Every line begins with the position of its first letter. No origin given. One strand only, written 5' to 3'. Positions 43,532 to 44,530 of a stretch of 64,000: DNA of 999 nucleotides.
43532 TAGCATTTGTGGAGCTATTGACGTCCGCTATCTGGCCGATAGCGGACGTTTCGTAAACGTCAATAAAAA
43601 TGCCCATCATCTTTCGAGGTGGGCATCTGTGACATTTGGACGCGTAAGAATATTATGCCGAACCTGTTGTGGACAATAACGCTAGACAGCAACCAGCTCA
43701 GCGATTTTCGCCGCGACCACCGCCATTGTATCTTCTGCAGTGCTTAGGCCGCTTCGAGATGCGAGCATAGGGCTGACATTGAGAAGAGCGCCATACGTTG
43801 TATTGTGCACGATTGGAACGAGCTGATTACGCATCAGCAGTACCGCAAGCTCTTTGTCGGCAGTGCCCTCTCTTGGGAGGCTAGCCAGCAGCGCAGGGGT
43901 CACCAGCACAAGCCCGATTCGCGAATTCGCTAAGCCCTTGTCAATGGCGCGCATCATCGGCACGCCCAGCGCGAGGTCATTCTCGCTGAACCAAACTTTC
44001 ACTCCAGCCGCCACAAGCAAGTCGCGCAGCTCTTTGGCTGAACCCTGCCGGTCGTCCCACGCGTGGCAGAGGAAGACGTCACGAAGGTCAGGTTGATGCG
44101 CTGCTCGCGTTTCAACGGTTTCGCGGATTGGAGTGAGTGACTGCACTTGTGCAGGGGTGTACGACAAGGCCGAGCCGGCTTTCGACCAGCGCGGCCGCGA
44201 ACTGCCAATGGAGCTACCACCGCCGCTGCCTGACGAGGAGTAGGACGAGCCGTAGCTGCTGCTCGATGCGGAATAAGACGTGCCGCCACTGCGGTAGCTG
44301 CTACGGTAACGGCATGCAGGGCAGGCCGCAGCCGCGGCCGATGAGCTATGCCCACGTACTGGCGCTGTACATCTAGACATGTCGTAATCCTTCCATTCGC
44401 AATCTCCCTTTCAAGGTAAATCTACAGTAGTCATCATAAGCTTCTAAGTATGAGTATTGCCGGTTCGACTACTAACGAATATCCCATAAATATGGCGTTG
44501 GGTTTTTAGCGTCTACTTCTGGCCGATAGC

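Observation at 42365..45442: Orphan TIR, TIR-TM and PIN-like (DUF4935-like) genes form a cassette array with no known partner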

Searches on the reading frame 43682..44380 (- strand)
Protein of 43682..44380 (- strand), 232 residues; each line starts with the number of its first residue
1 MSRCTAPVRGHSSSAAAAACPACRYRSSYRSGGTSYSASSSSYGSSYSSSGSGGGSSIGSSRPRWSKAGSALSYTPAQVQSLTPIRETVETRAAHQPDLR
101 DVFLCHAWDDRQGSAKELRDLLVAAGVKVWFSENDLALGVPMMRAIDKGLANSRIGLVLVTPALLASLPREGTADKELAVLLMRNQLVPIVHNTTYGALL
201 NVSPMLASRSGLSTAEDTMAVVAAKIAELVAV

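Call 3: search_protein_families(library=pfam, proteins=[window:43682-44380:-], max_evalue=0.01)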
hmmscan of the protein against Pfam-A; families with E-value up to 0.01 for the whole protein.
window:43682-44380:- (232 aa): 1 family
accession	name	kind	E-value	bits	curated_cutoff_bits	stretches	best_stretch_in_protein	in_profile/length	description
PF13676.11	TIR_2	-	3.1e-13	50.7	28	1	102-193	1-92/122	TIR domain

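Call 4: search_protein_families(library=padloc, proteins=[window:43682-44380:-], max_evalue=0.01)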
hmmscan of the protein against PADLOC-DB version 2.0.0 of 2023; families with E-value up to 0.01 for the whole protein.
window:43682-44380:- (232 aa): 8 families
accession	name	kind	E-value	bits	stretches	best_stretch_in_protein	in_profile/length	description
PDLC00424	ThsB1|ThsB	-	1.7e-117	389.3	1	1-232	1-234/234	TIR-like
PDLC05062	PDC-S66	-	1e-24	85.5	1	88-230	137-280/282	-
PDLC00417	ThsB1|ThsB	-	7.5e-09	33.5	1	100-229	167-298/303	TIR-like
PDLC02012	SAVED5--SAVED_TIR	-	3.8e-08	30.8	1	97-171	10-84/404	-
PDLC00727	Effector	-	1.7e-05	21.5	1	72-167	152-241/590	TIR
PDLC00728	Effector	-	7.3e-05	19.9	1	100-163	10-73/432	TIR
PDLC02013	SAVED5--SAVED_TIR_JAB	-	0.0017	15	1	101-167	174-240/584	-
PDLC02962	RT-TIR_XII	-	0.0027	14.6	1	82-155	331-401/478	single gene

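Call 6: search_protein_families(library=ncbifam, proteins=[window:43682-44380:-], max_evalue=0.01)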
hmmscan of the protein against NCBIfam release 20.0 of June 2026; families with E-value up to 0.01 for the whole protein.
window:43682-44380:- (232 aa): 1 family
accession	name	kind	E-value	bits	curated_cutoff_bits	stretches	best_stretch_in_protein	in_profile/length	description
NF042941.1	Retron_TIR_antiphage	equivalog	8.3e-09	34.7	600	1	86-182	326-418/464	TIR domain-containing anti-phage reverse transcriptase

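Call 25: find_homologous_proteins(query=window:43682-44380:-)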
Query window:43682-44380:- (232 aa): 8000 proteins with E <= 0.001 among 8000 candidates; the best 120 are listed.
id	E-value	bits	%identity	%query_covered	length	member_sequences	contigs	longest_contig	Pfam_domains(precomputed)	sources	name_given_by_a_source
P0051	2.4e-122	424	87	100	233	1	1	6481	PF13676.12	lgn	-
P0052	3.7e-122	424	86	100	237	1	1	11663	PF13676.12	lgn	-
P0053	6.0e-122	423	87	100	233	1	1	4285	PF13676.12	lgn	-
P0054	7.1e-122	423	88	100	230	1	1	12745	PF13676.12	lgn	-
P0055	1.6e-121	422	85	100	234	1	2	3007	PF13676.12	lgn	-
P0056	1.7e-121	422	88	100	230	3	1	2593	PF13676.12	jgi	jgi:hypothetical protein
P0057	3.6e-121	421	85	100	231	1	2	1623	PF13676.12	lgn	-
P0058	5.0e-121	420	87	100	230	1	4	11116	PF13676.12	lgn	-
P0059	9.7e-121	419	88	100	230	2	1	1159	PF13676.12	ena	-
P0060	1.0e-120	419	86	100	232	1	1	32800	PF13676.12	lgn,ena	-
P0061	1.2e-120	419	88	100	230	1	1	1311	PF13676.12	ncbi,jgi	jgi:hypothetical protein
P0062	1.7e-120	418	86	100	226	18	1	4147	PF13676.12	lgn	-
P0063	2.3e-120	418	88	100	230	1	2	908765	PF13676.12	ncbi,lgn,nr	ncbi:toll/interleukin-1 receptor domain-containing protein [Glaciimonas immobilis]|nr:toll/interleuk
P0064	3.7e-120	417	84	100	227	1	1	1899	PF13676.12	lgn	-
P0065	4.9e-120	417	85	100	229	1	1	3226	PF13676.12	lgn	-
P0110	6.0e-114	397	77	100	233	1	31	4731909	PF13676.12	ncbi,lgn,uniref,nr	ncbi:lipoprotein [Yersinia pseudotuberculosis]|uniref:Putative lipoprotein n=1 Tax=Yersinia pseudotu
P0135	9.1e-113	393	77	100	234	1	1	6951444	PF13676.12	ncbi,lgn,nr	ncbi:hypothetical protein PcP3B5_52790 [Pseudomonas citronellolis]|nr:hypothetical protein PcP3B5_52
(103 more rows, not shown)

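Call 26: find_encoding_contigs(protein=P0063, flank=8000, max_places=2)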
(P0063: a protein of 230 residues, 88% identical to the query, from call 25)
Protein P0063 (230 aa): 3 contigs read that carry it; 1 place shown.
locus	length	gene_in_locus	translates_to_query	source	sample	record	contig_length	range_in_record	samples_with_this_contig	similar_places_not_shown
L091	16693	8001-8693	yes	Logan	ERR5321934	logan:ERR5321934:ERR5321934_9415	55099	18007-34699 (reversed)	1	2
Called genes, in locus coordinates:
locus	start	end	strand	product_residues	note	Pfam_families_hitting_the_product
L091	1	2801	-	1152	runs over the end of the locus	PF06791:TMP_2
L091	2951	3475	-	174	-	PF20336:DUF6631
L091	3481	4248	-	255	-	PF27730:UCP028589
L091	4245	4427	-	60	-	PF23843:DUF7210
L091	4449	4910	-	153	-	PF09646:Gp37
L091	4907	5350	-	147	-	PF07030:Phage_Mu_Gp36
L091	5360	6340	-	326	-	PF03864:Phage_cap_E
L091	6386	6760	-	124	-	PF02924:HDPD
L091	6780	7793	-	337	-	-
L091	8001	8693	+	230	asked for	PF13676:TIR_2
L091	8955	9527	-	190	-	PF05069:Phage_tail_S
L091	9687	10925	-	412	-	PF04233:Phage_Mu_F, PF18810:PBECR2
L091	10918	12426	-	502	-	PF06074:Portal_Mu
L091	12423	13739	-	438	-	PF03237:Terminase_6N, PF17289:Terminase_6C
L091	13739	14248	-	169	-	PF11985:Phage_Mu_Gp27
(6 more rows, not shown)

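Call 27: find_encoding_contigs(protein=P0110, flank=8000, max_places=3)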
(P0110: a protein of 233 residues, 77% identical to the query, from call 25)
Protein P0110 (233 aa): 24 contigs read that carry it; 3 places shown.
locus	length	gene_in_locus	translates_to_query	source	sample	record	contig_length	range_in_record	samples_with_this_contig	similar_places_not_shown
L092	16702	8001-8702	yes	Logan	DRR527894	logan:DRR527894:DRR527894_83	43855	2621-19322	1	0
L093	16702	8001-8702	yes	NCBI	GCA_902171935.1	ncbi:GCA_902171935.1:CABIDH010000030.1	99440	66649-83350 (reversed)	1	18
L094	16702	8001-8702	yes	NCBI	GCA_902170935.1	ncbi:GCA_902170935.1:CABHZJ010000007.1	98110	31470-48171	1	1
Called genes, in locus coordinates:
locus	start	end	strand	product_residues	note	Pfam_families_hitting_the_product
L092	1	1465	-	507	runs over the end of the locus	PF07916:TraG_N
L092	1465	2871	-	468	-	-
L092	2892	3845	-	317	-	PF06834:TraU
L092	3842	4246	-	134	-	PF07511:DUF1525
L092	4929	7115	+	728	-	PF02463:SMC_N (faint), PF13166:AAA_13, PF13175:AAA_15 (faint), PF13476:AAA_23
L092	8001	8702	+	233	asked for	PF13676:TIR_2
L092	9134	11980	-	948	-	PF11130:TraC_F_IV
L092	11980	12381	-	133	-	-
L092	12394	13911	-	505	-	-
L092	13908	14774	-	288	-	PF11920:DUF3438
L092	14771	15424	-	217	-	PF11444:DUF2895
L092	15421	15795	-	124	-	PF11990:DUF3487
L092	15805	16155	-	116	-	PF11190:DUF2976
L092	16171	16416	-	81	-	PF11660:DUF3262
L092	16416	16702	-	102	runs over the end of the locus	PF09686:Plasmid_RAQPRD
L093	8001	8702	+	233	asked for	PF13676:TIR_2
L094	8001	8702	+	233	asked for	PF13676:TIR_2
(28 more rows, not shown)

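Call 28: find_encoding_contigs(protein=P0135, flank=8000, max_places=2)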
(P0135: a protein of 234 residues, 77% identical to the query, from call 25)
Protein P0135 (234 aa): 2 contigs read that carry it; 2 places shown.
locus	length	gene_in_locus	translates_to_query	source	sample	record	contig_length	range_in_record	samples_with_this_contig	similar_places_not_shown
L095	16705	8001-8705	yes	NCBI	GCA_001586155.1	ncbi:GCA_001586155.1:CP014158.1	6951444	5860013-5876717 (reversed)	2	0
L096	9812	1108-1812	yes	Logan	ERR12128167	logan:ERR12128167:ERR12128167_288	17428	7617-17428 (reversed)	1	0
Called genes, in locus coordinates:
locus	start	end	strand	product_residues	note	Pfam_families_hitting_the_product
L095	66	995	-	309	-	PF00582:Usp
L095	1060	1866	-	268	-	-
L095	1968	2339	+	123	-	-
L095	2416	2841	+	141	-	PF13511:DUF4124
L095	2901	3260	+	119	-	PF07238:PilZ (weak)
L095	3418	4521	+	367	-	PF01548:DEDD_Tnp_IS110, PF02371:Transposase_20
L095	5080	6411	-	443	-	PF01882:DUF58, PF13519:VWA_2 (weak)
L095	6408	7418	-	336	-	PF20030:bpMoxR, PF00158:Sigma54_activat (faint), PF00004:AAA (weak), PF07726:AAA_3, PF07728:AAA_5, PF17863:AAA_lid_2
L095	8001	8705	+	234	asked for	PF13676:TIR_2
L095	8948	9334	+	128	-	-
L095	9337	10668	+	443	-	PF05014:Nuc_deoxyrib_tr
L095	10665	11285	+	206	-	PF06508:QueC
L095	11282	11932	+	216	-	-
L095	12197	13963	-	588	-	-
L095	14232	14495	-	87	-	-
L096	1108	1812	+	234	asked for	PF13676:TIR_2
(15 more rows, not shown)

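Call 81: find_related_loci(query=window:43682-44380:-, collection=viral_contigs, flank=8000)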
Query window:43682-44380:- (232 aa) in viral_contigs; peptide patterns used: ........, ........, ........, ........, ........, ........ (x = any residue, [..] = any of these).
85 stretches matched a pattern; 27 encode a relative of the query (tblastn E <= 1e-3); 27 distinct loci.
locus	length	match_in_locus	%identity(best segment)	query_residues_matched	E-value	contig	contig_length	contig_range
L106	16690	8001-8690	88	1-232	1e-114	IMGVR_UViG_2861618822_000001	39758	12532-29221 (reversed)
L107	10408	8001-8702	74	1-232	7e-106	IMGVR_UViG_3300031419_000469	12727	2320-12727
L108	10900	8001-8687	70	1-232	2e-98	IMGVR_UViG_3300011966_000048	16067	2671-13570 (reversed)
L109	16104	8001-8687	70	1-232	2e-98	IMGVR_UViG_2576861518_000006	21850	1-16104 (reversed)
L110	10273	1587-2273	70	1-232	2e-98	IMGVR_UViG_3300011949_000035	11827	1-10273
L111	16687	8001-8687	70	1-232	2e-98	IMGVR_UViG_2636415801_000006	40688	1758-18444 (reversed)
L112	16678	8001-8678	71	1-229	9e-98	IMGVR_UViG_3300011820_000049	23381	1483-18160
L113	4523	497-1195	69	1-232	2e-97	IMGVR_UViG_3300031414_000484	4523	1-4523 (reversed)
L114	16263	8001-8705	74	1-232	1e-95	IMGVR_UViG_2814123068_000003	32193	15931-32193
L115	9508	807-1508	78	1-232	1e-95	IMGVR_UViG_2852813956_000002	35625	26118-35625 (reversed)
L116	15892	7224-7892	74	1-232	2e-93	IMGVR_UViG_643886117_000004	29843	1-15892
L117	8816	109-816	71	1-232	5e-92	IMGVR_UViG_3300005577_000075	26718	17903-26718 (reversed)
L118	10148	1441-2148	70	1-232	5e-91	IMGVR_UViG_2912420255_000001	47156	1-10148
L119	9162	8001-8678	67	1-232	7e-89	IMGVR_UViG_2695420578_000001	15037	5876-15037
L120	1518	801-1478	67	1-232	1e-94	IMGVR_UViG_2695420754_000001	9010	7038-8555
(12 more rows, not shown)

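Call 86: search_solved_structures(query=window:43682-44380:-, max_evalue=0.01, show_alignments=3)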
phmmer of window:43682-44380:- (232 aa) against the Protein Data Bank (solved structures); distinct sequences matched with E-value up to 0.01: 7.
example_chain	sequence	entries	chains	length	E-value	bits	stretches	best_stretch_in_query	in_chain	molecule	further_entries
3h16_A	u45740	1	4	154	2.3e-14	56.8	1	100-226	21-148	TIR protein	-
7uxr_A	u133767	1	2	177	3.8e-13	52.8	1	100-221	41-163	TIR domain protein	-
7uwg_A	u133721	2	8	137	6.1e-13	52.2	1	101-230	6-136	Molecular chaperone Tir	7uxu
8g83_A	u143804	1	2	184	1.6e-12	50.8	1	100-230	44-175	NAD(+) hydrolase AbTIR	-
4lzp_B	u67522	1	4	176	1.9e-12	50.6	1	80-228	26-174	Putative uncharacterized protein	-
4lqc_A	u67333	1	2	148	1.2e-11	47.9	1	100-230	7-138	TcpB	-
4c7m_A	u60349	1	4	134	3.1e-11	46.6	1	101-228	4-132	Toll/interleukin-1 receptor domain-containing protein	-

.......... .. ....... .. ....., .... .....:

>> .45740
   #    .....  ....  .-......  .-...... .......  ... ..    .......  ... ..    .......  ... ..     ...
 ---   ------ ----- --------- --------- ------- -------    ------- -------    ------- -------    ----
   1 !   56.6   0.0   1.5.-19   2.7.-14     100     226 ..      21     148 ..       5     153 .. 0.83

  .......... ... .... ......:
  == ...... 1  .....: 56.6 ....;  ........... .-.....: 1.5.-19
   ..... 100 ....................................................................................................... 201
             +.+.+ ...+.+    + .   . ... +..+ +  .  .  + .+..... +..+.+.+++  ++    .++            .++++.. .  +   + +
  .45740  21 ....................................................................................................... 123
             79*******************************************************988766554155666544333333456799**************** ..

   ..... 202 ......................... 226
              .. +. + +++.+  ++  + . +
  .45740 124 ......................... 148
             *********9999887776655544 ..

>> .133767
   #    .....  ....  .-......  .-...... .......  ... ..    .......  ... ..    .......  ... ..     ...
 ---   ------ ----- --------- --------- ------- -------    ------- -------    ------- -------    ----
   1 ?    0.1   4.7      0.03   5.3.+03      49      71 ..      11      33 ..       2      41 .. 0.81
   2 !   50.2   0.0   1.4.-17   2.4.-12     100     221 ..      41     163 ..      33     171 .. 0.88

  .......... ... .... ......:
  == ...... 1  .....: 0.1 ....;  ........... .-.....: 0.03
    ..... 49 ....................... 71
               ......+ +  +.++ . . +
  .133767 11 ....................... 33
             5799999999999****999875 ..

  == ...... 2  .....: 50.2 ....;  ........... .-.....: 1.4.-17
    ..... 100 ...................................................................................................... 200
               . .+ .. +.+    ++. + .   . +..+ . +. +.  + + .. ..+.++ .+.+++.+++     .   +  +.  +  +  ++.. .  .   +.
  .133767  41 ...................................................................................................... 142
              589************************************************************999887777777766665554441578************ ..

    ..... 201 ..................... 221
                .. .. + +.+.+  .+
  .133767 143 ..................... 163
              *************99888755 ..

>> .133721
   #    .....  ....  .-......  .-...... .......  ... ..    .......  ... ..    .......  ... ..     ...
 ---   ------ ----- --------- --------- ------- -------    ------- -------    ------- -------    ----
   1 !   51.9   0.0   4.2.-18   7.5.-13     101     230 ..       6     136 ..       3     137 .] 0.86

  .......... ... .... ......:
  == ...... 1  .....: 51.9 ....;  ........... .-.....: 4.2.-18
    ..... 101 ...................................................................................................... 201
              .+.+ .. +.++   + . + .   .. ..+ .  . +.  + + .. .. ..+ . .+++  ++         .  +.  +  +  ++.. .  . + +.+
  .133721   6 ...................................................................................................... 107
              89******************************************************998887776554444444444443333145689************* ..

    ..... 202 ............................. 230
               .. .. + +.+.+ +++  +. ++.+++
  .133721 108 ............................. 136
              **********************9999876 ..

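Call 94: search_dna_similar(query=window:43682-44380:-, collection=phages, mode=protein, max_evalue=1e-10, max_rows=12)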
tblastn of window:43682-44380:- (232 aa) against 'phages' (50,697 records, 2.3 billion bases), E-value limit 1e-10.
Records with a match: 1; places in all: 1; records where one place covers at least 80% of the query: 0.
Best place of each record, by identity: <60% 1.
By first word of the organism name: Klebsiella 1.
By host as written in the record: Klebsiella pneumoniae ST405-OXA48 1.
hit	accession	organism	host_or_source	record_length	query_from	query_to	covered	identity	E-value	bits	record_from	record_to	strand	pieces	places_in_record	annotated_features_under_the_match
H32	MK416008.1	Klebsiella phage ST405-OXA48phi1.3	Klebsiella pneumoniae ST405-OXA48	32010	101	230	56%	31.1%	8e-14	76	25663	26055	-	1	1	TIR domain-containing protein | hypothetical protein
